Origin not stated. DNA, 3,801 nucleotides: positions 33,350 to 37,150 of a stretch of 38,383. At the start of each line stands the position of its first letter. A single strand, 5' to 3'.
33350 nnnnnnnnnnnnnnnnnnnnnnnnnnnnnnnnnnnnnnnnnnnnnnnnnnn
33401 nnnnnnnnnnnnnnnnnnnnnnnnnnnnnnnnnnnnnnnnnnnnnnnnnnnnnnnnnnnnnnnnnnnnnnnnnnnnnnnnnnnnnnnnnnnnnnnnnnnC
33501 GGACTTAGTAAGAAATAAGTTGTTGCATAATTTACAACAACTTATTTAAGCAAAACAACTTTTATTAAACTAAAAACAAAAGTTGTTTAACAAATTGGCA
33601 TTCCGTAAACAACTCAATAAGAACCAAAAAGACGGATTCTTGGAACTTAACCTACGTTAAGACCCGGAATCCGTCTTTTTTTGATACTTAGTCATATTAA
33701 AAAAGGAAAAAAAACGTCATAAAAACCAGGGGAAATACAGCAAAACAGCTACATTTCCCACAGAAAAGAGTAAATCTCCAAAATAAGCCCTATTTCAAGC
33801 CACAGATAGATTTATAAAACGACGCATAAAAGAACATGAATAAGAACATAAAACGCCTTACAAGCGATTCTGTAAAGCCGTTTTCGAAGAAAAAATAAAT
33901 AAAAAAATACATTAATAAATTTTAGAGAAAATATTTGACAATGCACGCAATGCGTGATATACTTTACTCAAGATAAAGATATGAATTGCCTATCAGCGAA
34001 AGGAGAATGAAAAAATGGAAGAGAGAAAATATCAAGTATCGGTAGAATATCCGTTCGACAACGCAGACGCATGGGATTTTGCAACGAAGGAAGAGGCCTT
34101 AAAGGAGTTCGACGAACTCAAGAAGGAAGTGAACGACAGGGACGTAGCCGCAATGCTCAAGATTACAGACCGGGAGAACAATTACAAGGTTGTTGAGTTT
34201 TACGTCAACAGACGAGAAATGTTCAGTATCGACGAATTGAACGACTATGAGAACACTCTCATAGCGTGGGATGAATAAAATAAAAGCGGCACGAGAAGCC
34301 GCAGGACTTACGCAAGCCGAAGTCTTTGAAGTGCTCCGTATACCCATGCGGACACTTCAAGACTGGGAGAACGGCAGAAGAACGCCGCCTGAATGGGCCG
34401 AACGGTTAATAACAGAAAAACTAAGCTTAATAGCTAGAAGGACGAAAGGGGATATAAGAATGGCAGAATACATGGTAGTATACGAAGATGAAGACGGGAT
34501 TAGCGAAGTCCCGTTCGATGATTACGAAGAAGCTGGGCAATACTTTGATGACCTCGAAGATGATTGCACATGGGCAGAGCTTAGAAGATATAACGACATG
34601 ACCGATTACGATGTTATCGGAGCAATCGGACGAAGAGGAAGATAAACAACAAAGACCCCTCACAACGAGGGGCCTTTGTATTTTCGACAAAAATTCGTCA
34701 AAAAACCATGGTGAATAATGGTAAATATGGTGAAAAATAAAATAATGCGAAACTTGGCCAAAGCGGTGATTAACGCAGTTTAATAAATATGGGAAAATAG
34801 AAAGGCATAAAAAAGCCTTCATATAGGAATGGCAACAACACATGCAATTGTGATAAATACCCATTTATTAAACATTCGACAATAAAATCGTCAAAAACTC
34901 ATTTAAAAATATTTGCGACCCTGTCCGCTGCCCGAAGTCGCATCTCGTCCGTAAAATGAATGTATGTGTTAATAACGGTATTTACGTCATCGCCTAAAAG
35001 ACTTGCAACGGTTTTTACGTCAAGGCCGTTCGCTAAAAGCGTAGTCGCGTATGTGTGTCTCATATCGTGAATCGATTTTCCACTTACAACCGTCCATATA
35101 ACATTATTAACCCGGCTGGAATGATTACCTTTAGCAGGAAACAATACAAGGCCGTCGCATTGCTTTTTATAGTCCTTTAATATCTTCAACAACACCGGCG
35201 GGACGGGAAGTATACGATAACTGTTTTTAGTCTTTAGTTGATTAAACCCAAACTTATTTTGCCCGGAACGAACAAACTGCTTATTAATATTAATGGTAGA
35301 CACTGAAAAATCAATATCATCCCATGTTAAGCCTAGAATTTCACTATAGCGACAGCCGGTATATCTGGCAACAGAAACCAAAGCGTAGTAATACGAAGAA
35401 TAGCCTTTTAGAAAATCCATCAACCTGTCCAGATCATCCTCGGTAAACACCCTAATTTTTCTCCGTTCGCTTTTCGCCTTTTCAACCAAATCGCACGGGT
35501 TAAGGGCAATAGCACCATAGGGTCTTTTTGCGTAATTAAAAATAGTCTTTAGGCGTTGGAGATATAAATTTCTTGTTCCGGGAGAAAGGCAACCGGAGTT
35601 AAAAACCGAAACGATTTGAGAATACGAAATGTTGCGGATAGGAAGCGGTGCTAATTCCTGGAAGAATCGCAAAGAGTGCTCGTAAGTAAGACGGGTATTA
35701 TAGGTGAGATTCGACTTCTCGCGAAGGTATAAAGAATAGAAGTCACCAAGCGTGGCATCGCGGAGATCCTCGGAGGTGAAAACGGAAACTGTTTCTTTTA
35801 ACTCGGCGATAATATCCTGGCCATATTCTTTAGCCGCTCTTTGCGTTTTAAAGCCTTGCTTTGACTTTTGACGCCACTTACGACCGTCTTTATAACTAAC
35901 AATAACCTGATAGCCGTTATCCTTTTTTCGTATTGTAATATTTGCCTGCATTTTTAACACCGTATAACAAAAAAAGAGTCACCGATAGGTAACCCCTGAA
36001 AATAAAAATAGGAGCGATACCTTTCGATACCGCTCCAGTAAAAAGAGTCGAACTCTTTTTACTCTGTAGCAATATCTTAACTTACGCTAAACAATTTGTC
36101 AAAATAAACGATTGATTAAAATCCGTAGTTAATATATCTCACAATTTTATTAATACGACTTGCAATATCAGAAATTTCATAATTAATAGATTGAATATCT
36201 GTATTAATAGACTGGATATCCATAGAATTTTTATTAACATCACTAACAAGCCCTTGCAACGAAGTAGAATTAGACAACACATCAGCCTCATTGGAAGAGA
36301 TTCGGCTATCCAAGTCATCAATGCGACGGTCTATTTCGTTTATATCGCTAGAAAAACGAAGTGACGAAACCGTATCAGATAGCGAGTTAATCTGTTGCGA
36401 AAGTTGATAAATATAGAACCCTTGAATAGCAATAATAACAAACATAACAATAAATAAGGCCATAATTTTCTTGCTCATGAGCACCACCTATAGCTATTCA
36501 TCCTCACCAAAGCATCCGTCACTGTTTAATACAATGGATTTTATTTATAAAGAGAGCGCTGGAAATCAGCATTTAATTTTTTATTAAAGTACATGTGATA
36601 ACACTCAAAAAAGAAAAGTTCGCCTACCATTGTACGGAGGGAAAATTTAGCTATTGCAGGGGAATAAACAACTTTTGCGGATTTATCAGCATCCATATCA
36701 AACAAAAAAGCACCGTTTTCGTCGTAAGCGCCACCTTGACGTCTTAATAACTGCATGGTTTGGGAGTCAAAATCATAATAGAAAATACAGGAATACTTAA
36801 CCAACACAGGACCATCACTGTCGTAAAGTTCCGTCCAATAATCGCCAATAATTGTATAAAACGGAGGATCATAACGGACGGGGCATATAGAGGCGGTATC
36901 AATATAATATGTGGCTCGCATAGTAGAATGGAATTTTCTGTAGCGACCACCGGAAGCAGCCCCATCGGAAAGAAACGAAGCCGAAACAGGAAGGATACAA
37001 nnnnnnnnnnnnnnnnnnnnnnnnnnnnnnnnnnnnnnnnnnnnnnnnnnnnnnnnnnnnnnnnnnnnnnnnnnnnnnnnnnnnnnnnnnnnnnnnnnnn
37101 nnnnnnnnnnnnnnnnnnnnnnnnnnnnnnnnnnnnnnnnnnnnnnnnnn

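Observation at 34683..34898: A candidate attP carries duplicated 23-bp arm-type repeats abutting the integrase stop codon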

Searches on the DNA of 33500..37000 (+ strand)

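Call 6: search_dna_similar(query=window:33500-37000:+, collection=phages, mode=near)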
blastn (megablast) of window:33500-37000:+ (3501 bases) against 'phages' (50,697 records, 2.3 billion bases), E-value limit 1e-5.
No match.

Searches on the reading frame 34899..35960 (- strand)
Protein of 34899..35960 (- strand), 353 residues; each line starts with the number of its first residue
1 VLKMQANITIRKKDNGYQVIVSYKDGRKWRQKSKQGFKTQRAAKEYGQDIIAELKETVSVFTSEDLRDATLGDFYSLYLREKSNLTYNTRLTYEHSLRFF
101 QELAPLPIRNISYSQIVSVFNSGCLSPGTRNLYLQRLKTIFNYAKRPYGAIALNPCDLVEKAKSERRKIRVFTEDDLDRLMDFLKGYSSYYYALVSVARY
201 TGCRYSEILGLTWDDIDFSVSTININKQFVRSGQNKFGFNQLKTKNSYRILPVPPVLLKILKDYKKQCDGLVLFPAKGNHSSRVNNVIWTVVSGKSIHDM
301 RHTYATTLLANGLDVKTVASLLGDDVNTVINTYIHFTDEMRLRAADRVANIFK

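Call 7: search_protein_families(library=pfam, proteins=[window:34899-35960:-])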
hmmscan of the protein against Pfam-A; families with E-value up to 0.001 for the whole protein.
window:34899-35960:- (353 aa): 2 families
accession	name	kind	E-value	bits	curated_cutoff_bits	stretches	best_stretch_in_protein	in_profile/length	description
PF00589.27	Phage_integrase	-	9.3e-21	74.8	27.1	1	171-338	2-170/172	Phage integrase family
PF14657.12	Arm-DNA-bind_4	-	9.1e-08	32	22.3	1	17-57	2-45/47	Arm DNA-binding domain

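Call 8: find_encoding_contigs(protein=window:34902-35960:-, flank=10000, max_places=10)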
Protein window:34902-35960:- (353 aa): no gene with exactly this product is on record in the collection.

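Call 9: find_encoding_contigs(protein=window:34902-35951:-, flank=10000, max_places=10)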
Protein window:34902-35951:- (350 aa): 23 contigs read that carry it; 10 places shown.
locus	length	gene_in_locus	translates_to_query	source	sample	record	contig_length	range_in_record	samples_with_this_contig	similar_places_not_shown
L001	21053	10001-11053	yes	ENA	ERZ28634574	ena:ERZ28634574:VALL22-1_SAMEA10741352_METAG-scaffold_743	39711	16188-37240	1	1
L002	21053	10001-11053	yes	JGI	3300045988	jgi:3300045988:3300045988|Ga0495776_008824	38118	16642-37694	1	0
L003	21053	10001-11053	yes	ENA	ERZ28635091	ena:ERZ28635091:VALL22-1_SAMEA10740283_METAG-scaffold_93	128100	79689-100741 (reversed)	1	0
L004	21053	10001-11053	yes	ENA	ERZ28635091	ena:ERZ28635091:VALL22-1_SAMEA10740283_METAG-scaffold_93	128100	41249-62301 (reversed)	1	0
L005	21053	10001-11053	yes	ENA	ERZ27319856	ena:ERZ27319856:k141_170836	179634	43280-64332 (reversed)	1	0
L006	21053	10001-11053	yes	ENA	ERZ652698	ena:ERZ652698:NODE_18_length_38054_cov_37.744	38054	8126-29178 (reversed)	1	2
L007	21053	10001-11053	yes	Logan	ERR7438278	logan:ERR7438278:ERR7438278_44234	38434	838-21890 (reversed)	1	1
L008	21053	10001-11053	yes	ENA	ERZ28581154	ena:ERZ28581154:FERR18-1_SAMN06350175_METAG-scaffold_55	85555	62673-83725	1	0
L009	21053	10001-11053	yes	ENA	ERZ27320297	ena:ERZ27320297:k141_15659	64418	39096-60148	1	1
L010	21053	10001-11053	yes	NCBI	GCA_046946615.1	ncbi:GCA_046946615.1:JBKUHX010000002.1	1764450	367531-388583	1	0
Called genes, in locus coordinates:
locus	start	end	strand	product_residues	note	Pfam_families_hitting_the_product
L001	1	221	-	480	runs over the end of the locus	-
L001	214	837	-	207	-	-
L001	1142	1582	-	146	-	PF07374:DUF1492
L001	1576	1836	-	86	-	-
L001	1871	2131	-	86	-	PF21825:Sequestin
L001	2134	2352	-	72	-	-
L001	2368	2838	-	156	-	-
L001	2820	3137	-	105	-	-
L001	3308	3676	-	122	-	-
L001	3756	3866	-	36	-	PF00145:DNA_methylase (weak)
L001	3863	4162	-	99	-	-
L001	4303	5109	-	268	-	PF23343:REP_ORF2-G2P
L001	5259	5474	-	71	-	-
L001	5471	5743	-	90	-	-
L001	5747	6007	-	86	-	-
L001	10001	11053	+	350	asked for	PF14657:Arm-DNA-bind_4, PF00589:Phage_integrase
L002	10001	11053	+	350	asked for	PF14657:Arm-DNA-bind_4, PF00589:Phage_integrase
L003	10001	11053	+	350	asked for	PF14657:Arm-DNA-bind_4, PF00589:Phage_integrase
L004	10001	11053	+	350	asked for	PF14657:Arm-DNA-bind_4, PF00589:Phage_integrase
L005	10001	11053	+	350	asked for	PF14657:Arm-DNA-bind_4, PF00589:Phage_integrase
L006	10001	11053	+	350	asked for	PF14657:Arm-DNA-bind_4, PF00589:Phage_integrase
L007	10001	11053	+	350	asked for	PF14657:Arm-DNA-bind_4, PF00589:Phage_integrase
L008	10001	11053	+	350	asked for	PF14657:Arm-DNA-bind_4, PF00589:Phage_integrase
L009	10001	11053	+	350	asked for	PF14657:Arm-DNA-bind_4, PF00589:Phage_integrase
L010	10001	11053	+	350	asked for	PF14657:Arm-DNA-bind_4, PF00589:Phage_integrase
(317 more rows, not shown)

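Call 10: find_related_loci(query=window:34902-35951:-, collection=viral_contigs, flank=10000)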
Query window:34902-35951:- (350 aa) in viral_contigs; peptide patterns used: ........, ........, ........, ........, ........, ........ (x = any residue, [..] = any of these).
261 stretches matched a pattern; 250 encode a relative of the query (tblastn E <= 1e-3); the best 80 are kept; 80 distinct loci.
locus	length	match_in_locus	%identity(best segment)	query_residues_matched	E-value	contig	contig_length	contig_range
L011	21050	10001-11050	100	1-350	0e+0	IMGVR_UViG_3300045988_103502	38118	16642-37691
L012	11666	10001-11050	96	1-350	0e+0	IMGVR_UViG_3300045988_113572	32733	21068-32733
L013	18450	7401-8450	64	1-350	3e-156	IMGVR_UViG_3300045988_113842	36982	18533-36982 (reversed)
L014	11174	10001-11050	64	1-350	2e-156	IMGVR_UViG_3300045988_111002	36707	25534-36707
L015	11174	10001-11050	63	1-350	1e-155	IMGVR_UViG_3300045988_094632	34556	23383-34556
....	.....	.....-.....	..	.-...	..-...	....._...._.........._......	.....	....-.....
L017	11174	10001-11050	63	1-350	2e-153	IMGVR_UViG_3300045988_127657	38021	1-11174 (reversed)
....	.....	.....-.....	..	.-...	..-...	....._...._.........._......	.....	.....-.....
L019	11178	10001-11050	49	1-349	5e-99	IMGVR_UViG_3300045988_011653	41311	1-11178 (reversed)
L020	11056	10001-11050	49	1-349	1e-98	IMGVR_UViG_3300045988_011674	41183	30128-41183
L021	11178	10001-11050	49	1-349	1e-97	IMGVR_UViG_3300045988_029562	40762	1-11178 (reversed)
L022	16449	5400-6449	48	1-349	7e-97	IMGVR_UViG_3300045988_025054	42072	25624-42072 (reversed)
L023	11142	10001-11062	40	2-349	5e-78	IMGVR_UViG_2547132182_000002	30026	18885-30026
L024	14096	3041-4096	38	4-349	4e-73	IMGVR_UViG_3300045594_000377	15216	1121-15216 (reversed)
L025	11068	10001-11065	41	1-349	3e-66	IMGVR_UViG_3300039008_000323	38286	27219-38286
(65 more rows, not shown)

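Call 25: search_protein_families(library=phrogs, proteins=[window:34899-35951:-])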
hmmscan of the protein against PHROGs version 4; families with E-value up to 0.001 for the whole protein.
window:34899-35951:- (350 aa): 5 families
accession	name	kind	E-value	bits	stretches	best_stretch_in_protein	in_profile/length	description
phrog_1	-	integration and excision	8.5e-66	224.5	1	8-349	118-451/611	integrase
phrog_216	-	integration and excision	4.1e-31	109.2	1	130-347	18-238/301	integrase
phrog_7685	-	integration and excision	1.7e-23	84.4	1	235-350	118-240/240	integrase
phrog_23783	-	integration and excision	2e-06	28.9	1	14-153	15-149/162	integrase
phrog_5830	-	integration and excision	9.1e-05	22.8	1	163-264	106-192/318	integrase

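Call 35: search_solved_structures(query=window:34902-35951:-, max_evalue=0.001, show_alignments=1)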
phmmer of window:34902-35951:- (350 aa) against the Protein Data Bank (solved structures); distinct sequences matched with E-value up to 0.001: 9.
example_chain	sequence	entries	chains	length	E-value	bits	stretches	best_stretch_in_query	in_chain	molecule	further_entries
6emy_A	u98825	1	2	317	8.8e-12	48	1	67-254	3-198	Int protein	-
6en0_A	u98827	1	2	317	8.8e-12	48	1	67-254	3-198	Int protein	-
6emz_A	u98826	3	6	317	2.3e-11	46.6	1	67-254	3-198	Int protein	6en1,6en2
5hxy_A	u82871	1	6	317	3e-09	39.7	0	166-223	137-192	Tyrosine recombinase XerA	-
3nkh_A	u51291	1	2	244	8.4e-06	28.4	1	192-338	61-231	Integrase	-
4a8e_A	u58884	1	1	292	1.6e-05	27.4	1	61-330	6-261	PROBABLE TYROSINE RECOMBINASE XERC-LIKE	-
1a0p_A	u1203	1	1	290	0.00014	24.3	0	293-339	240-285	SITE-SPECIFIC RECOMBINASE XERD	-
5dcf_A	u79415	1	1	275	0.00016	24.2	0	293-340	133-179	Tyrosine recombinase XerD,DNA translocase FtsK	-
2a3v_A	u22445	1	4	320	0.00021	23.8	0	293-335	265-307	site-specific recombinase IntI4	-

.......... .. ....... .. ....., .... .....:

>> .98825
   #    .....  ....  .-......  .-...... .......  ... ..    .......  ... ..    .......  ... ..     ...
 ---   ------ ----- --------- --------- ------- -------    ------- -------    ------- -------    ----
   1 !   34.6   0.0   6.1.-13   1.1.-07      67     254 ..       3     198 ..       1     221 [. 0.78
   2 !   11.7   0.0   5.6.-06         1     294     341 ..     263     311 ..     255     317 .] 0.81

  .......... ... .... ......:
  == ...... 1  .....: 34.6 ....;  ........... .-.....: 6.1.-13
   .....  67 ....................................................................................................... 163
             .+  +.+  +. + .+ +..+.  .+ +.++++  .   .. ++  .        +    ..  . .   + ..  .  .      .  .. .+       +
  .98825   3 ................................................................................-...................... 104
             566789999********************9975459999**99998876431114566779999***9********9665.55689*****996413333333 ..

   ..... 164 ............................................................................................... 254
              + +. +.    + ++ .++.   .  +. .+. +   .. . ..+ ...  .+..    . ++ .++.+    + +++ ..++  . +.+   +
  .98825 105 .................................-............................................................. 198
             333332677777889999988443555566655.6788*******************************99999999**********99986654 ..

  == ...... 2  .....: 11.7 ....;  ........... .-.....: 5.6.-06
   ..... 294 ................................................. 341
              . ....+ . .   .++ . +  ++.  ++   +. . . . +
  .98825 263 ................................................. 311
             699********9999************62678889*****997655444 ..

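Call 51: search_dna_similar(query=window:34902-35951:-, collection=phages, mode=protein, max_rows=25)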
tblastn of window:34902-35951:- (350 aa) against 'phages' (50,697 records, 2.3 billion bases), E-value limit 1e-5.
Records with a match: 593; places in all: 596; records where one place covers at least 80% of the query: 397.
Best place of each record, by identity: <60% 593.
By first word of the organism name: Streptococcus 203; Mycobacterium 88; Bacteriophage 44; Lactobacillus 26; Bacillus 25; Paenibacillus 23; Clostridium 20; Staphylococcus 16; Helicobacter 16; Lactococcus 14; and 41 more.
By host as written in the record: - 63; Mycobacterium smegmatis mc2 155 61; Mycobacterium smegmatis mc#155 18; Helicobacter pylori 12; Clostridium difficile 11; Paenibacillus larvae 11; Staphylococcus pseudintermedius 11; Listeria monocytogenes 9; and 289 more.
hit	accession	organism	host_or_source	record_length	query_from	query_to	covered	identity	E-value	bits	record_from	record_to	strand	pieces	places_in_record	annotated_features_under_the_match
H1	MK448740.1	Streptococcus phage Javan367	Streptococcus oralis U-o11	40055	8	349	98%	31.0%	2e-23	107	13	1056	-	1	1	integrase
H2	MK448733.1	Streptococcus phage Javan345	Streptococcus oralis 65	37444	8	349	98%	30.6%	1e-22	104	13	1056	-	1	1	integrase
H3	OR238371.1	Streptococcus phage SVep1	Streptococcus vestibularis SVE8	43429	7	350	98%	30.3%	2e-22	104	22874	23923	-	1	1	integrase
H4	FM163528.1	Streptococcus phage PH15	Streptococcus gordonii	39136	8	349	98%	29.9%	2e-22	104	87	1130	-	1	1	hypothetical protein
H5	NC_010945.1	Streptococcus phage PH15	Streptococcus gordonii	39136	8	349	98%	29.9%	2e-22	104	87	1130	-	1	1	integrase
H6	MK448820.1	Streptococcus phage Javan617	Streptococcus uberis 6736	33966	8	349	98%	29.9%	2e-20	99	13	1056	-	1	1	integrase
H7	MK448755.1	Streptococcus phage Javan423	Streptococcus porcinus Jelinkova_176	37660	6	350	99%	29.6%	5e-21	100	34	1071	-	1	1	integrase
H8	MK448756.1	Streptococcus phage Javan425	Streptococcus porcinus SRR067676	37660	6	350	99%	29.6%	5e-21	100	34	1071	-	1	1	integrase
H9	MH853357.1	Streptococcus phage LF3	Streptococcus agalactiae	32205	8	349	98%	29.8%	2e-21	101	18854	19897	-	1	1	integrase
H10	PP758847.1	Streptococcus phage phiGBSVK-B_GBSInt9.2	Streptococcus agalactiae JN_AR_GBS160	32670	8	349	98%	29.8%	2e-21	101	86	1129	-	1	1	integrase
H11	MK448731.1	Streptococcus phage Javan33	Streptococcus agalactiae ERR126775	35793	8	349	98%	29.8%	2e-21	101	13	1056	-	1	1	integrase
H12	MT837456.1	Bacteriophage sp.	human fecal samples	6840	7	349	98%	29.7%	4e-17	89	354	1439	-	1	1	record has no annotation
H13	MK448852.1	Streptococcus phage Javan140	Streptococcus dysgalactiae ERR085059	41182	8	350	98%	29.4%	2e-20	99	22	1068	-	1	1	integrase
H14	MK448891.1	Streptococcus phage Javan266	Streptococcus infantis PRJNA179863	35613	8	349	98%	29.4%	3e-20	98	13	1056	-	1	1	integrase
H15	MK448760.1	Streptococcus phage Javan443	Streptococcus pseudoporcinus SS-607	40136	6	349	98%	29.2%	8e-21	100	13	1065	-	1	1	integrase | hypothetical protein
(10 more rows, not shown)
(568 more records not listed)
